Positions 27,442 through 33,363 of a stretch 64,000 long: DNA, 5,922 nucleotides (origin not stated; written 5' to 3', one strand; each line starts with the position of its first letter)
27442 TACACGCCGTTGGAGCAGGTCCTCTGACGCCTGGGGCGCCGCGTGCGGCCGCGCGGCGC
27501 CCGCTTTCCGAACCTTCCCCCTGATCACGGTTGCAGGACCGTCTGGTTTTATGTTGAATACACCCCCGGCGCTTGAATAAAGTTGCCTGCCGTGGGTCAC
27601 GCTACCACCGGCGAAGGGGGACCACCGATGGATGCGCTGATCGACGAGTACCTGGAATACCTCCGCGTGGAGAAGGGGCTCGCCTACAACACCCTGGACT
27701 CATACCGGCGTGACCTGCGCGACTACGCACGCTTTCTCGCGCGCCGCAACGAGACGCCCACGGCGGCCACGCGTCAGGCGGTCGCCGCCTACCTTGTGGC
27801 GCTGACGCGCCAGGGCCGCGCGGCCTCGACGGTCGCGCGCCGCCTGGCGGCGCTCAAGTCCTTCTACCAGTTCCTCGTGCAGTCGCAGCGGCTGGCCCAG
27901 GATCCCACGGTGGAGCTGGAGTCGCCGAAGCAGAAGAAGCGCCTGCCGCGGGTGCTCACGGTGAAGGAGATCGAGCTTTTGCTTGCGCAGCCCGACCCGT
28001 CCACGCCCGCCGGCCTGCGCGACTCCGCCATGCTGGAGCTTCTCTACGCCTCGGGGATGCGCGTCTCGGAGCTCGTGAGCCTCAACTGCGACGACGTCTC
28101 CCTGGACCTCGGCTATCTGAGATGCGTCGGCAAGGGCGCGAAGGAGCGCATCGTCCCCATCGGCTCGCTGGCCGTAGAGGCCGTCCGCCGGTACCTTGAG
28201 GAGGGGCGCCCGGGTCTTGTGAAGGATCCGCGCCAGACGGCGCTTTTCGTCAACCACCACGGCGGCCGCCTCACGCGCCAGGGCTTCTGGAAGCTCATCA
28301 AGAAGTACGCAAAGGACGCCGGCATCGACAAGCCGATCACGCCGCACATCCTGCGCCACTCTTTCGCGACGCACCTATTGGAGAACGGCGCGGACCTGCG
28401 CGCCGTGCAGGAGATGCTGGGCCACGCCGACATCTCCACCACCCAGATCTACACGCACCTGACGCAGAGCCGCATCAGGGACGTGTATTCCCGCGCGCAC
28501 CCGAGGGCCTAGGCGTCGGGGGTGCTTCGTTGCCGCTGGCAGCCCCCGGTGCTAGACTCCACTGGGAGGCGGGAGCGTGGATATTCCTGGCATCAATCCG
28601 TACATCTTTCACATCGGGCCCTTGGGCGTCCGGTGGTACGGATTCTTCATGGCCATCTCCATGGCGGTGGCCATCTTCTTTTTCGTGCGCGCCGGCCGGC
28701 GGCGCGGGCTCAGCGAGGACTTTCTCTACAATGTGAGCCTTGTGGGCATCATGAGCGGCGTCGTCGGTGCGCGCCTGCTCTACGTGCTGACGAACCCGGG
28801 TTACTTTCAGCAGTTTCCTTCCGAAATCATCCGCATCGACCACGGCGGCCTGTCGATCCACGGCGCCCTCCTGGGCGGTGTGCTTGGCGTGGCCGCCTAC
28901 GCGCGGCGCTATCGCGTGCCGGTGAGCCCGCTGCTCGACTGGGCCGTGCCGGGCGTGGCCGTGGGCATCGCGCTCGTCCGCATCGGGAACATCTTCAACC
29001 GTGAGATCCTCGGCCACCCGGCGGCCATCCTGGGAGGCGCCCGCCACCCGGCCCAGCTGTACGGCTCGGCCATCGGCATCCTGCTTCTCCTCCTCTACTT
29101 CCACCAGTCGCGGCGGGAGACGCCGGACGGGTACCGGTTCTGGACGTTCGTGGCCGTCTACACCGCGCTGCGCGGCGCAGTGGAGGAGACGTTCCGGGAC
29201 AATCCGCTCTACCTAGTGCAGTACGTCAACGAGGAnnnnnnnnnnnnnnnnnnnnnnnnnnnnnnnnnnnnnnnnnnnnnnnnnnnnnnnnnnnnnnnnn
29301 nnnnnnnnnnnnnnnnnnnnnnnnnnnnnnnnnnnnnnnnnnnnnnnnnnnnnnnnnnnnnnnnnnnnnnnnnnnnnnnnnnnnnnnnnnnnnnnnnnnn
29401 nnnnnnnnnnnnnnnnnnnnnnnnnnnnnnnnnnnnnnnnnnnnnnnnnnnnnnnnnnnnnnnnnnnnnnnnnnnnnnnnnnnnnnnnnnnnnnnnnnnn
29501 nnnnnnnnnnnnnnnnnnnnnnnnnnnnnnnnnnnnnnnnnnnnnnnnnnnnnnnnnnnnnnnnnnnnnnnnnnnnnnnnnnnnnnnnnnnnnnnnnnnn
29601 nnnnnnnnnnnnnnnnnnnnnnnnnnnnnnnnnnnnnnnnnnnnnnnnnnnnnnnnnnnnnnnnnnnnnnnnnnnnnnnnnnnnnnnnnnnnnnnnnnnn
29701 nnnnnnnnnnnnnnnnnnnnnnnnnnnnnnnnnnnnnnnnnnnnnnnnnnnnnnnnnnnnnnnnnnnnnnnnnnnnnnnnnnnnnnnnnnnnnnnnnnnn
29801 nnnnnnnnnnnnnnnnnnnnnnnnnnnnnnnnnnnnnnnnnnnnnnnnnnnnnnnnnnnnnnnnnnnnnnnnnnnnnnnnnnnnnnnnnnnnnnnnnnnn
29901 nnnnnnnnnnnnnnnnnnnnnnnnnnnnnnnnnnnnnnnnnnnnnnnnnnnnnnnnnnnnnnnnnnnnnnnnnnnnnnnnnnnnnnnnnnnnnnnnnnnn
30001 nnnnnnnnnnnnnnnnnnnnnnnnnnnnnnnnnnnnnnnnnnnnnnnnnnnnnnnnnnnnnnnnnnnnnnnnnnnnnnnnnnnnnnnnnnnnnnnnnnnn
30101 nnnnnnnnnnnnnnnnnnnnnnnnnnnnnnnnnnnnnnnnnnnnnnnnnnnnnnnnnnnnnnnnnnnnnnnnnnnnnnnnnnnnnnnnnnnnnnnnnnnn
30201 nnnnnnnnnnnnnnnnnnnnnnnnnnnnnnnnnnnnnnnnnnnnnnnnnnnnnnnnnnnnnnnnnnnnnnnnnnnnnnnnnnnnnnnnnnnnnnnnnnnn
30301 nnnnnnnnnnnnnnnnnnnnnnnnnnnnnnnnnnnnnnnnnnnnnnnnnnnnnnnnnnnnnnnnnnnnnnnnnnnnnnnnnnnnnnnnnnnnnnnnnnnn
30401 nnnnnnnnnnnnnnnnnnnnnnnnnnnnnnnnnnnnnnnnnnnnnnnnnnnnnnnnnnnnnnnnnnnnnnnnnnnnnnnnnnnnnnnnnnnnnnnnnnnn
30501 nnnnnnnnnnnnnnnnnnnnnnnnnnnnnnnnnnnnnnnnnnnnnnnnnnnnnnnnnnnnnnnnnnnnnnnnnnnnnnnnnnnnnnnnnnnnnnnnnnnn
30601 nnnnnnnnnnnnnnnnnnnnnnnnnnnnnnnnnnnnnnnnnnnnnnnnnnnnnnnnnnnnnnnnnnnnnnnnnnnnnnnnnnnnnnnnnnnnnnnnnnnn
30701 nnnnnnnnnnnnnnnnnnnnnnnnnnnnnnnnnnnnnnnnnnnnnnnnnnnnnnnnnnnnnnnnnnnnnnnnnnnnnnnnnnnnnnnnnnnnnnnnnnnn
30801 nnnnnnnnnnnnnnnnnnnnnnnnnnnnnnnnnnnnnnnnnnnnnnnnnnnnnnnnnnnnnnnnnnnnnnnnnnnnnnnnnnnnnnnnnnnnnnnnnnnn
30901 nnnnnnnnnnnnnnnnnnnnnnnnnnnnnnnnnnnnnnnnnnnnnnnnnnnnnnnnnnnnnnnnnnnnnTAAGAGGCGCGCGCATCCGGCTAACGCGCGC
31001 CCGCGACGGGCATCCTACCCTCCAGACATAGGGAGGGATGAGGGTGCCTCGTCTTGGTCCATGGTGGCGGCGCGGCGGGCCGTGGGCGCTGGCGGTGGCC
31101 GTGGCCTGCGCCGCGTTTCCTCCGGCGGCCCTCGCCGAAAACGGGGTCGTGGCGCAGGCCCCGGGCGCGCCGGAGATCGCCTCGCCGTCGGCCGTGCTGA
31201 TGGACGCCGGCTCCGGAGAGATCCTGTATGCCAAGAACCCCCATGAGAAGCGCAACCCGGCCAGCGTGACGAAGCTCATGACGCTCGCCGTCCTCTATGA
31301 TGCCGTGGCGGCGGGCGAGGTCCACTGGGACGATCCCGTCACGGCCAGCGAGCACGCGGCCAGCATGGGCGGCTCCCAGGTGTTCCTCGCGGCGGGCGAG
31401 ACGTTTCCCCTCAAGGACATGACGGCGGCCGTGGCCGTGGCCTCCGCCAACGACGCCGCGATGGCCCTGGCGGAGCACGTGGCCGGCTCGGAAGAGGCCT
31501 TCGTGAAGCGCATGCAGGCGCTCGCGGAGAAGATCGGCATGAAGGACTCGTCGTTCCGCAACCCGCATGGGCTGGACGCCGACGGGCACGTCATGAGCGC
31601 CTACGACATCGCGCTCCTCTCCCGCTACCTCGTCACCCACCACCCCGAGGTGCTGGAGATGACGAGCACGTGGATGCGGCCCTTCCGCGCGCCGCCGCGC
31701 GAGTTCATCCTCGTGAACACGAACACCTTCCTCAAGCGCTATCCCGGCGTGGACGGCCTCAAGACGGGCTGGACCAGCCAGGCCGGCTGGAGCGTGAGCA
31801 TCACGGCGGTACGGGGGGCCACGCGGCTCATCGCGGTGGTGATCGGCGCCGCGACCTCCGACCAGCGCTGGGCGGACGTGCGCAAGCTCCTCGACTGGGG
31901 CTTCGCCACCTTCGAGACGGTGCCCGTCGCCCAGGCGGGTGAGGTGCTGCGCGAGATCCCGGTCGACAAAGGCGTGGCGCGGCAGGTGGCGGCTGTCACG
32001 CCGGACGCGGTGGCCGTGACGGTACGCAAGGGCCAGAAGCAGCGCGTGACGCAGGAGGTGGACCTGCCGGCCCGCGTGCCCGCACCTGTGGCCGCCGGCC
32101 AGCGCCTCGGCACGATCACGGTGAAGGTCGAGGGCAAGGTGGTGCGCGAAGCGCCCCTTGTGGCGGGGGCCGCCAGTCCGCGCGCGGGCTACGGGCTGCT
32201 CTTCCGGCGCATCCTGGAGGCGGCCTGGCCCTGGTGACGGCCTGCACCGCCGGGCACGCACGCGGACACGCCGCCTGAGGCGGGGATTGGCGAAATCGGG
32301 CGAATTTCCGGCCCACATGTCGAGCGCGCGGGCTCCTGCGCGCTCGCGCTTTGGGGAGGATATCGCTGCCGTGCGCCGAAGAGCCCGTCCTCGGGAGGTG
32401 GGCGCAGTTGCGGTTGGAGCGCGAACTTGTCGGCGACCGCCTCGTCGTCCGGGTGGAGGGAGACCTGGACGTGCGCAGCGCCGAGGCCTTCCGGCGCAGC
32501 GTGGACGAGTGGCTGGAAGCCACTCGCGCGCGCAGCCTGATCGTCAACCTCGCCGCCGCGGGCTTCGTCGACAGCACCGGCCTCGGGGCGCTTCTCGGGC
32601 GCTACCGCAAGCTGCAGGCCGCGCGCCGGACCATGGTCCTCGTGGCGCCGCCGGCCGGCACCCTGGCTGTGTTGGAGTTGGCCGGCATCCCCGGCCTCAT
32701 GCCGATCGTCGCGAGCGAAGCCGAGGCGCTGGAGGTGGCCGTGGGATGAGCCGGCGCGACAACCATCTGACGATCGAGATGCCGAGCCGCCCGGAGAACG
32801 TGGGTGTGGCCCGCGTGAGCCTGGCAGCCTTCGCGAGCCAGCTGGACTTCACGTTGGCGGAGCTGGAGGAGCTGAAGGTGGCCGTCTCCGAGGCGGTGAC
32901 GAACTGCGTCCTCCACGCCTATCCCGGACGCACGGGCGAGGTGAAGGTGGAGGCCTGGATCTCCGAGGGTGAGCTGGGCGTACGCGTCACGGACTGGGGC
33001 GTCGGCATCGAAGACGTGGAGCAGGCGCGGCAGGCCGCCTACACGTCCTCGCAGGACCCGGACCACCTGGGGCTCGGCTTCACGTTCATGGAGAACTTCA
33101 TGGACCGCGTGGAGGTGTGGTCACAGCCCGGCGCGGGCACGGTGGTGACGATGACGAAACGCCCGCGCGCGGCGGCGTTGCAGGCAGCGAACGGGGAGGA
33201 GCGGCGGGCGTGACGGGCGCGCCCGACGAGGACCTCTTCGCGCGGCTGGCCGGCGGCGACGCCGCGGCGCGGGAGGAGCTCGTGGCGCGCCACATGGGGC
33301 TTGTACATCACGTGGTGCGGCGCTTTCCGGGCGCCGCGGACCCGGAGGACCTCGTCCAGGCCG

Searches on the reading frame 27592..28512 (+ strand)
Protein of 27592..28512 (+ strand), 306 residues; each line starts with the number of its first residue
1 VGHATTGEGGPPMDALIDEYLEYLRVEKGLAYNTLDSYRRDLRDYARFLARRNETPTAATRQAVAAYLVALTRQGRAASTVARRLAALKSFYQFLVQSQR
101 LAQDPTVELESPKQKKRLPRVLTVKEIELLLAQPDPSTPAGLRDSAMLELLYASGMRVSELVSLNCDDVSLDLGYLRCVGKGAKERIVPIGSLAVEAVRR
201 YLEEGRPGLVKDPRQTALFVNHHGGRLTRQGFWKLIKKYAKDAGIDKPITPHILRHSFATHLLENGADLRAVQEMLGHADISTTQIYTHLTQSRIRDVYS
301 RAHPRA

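Call 62: search_protein_families(library=ncbifam, proteins=[window:27592-28512:+], max_evalue=0.001)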
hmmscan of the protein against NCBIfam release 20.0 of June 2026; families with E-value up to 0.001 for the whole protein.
window:27592-28512:+ (306 aa): 14 families
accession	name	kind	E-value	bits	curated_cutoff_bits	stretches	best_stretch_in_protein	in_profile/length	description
NF001399.0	PRK00283.1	subfamily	3e-121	404.3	279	1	14-306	6-299/300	tyrosine recombinase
TIGR02225.1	recomb_XerD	equivalog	7.6e-120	399.6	329.6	1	18-306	1-290/290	site-specific tyrosine recombinase XerD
TIGR02224.1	recomb_XerC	equivalog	6e-101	337.7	335.15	1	19-306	2-293/295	tyrosine recombinase XerC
NF040815.2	recomb_XerA_Arch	equivalog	4.7e-74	249.3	220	1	18-299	1-263/263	site-specific tyrosine recombinase/integron integrase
NF002331.0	PRK01287.1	subfamily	4.6e-67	226.5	371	1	15-304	28-326/365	site-specific tyrosine recombinase XerC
TIGR02249.1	integrase_gron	subfamily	1.7e-47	162.3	265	2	212-300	226-310/315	integron integrase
NF003462.0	PRK05084.1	equivalog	1.8e-39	135.5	267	1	143-300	196-354/360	tyrosine recombinase XerS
NF011946.0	PRK15417.1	equivalog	5.5e-32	111.3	435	2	212-294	241-319/337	integron integrase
NF007371.0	PRK09871.1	subfamily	5.2e-24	84.9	222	1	120-302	5-186/198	tyrosine-type DNA invertase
NF007370.0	PRK09870.1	subfamily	1.6e-19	70.3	221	1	115-305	8-194/200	tyrosine-type DNA invertase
NF002685.0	PRK02436.1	equivalog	1.4e-11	44.7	178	1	17-285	5-241/245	site-specific tyrosine recombinase XerD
NF040693.1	recomb_GmtY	equivalog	1.8e-10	40.6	340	1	218-297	353-439/441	gamma-mobile-trio recombinase GmtY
NF047926.1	integrase_GmtZ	equivalog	0.00018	19.6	600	0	228-303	409-483/784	gamma-mobile-trio integrase GmtZ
NF041502.1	integrase_1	equivalog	0.00094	18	350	0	249-295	319-365/484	site-specific integrase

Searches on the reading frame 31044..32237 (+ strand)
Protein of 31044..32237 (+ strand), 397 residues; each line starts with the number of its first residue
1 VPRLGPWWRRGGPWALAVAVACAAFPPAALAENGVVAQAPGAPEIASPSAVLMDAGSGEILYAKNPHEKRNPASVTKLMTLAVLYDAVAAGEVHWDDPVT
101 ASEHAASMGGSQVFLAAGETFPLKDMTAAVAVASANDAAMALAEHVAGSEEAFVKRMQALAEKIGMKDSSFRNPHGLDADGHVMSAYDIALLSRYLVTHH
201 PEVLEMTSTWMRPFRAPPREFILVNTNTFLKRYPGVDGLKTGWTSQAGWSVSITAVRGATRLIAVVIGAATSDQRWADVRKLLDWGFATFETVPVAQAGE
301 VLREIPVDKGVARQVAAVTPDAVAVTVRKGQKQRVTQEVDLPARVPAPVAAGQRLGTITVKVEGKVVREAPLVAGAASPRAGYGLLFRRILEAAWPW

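Call 75: search_protein_families(library=pfam, proteins=[window:31044-32237:+], max_evalue=0.001)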
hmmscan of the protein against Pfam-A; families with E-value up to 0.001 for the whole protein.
window:31044-32237:+ (397 aa): 4 families
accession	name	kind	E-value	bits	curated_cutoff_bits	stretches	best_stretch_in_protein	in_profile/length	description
PF00768.25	Peptidase_S11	-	5.1e-76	255.7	27.6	1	38-270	3-238/239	D-alanyl-D-alanine carboxypeptidase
PF07943.18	PBP5_C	-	8.4e-20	71.2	21.2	1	290-376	1-87/91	Penicillin-binding protein 5, C-terminal domain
PF13354.11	Beta-lactamase2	-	9e-12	45.2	22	1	52-197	4-147/214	Beta-lactamase enzyme family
PF00144.29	Beta-lactamase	-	0.00012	21.8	27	1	47-102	14-80/329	Beta-lactamase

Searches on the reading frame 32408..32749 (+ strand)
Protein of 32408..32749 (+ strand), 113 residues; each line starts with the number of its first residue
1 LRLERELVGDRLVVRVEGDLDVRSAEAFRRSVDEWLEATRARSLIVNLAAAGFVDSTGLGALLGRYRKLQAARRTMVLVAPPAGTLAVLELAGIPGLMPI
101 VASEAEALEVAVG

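Call 75: search_protein_families(library=pfam, proteins=[window:32408-32749:+], max_evalue=0.001)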
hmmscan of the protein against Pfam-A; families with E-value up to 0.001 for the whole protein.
window:32408-32749:+ (113 aa): 2 families
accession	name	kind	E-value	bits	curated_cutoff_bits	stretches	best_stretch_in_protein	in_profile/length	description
PF01740.26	STAS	-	8.2e-20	71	22.6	1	9-107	8-106/106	STAS domain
PF13466.11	STAS_2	-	6e-12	46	29.2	1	14-94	1-79/80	STAS domain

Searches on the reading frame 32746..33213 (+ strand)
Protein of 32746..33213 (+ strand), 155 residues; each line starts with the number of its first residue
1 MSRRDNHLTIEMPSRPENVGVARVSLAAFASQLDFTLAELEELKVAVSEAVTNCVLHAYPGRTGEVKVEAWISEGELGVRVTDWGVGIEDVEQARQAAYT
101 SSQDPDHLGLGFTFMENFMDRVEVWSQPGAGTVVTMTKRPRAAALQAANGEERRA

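Call 75: search_protein_families(library=pfam, proteins=[window:32746-33213:+], max_evalue=0.001)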
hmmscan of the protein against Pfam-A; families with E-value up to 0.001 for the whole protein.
window:32746-33213:+ (155 aa): 2 families
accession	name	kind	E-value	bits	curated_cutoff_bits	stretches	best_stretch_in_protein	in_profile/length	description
PF13581.12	HATPase_c_2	-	1.1e-27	97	27.4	1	12-138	1-127/127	Histidine kinase-like ATPase domain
PF02518.31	HATPase_c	-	6.2e-11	43.2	26.4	1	42-138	5-107/111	Histidine kinase-, DNA gyrase B-, and HSP90-like ATPase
